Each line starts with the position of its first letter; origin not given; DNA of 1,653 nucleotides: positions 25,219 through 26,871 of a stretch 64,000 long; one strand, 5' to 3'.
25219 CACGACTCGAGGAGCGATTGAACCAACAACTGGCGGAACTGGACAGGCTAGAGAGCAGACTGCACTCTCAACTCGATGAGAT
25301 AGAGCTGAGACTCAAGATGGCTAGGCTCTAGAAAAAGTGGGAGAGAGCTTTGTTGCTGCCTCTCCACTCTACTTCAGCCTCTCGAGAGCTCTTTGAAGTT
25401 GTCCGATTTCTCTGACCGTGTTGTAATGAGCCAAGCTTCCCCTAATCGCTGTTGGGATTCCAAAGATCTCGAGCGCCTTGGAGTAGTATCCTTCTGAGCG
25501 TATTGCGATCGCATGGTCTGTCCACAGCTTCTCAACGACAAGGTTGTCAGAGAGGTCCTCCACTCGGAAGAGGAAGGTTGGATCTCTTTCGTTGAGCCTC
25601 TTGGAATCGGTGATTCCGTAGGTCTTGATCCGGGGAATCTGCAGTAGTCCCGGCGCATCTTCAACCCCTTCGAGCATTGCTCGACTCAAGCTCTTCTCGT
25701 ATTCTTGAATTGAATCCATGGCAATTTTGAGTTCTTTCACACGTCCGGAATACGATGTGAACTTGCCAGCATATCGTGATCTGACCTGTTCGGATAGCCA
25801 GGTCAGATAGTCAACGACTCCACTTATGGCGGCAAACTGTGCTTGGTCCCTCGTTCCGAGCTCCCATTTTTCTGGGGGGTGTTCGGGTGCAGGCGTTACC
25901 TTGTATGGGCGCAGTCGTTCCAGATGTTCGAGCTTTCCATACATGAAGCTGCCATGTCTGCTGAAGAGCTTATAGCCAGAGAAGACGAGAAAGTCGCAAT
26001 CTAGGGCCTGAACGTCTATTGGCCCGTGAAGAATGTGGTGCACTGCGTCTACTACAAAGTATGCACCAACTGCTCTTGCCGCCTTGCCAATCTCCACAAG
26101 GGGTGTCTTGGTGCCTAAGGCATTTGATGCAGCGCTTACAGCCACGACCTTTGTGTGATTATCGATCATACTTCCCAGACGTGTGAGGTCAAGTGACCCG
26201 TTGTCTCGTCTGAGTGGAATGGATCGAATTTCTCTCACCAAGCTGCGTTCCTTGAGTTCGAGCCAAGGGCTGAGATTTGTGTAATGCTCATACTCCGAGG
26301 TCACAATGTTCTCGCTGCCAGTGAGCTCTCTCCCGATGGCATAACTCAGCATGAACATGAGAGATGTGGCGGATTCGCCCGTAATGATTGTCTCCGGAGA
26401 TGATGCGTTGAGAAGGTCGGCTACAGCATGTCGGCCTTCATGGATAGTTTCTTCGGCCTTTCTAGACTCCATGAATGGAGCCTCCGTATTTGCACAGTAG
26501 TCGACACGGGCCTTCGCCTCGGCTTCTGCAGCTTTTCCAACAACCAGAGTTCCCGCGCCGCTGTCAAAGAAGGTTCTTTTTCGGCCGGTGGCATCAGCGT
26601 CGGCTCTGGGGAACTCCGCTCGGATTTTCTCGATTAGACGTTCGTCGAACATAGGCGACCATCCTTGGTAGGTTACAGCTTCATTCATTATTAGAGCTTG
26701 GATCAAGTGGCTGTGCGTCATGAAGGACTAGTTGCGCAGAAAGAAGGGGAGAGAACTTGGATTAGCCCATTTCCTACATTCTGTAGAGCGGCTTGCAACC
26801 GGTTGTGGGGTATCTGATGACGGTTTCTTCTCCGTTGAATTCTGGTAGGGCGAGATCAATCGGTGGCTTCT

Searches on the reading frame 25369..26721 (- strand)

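Call 91: search_protein_families(library=pfam, proteins=[window:25369-26721:-], max_evalue=0.0001)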
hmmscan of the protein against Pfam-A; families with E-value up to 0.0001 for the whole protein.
window:25369-26721:- (450 aa): 1 family
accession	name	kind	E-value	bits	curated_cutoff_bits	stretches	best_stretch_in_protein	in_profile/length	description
PF00266.25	Aminotran_5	-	1.5e-49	169.4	21.5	1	51-308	2-270/371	Aminotransferase class-V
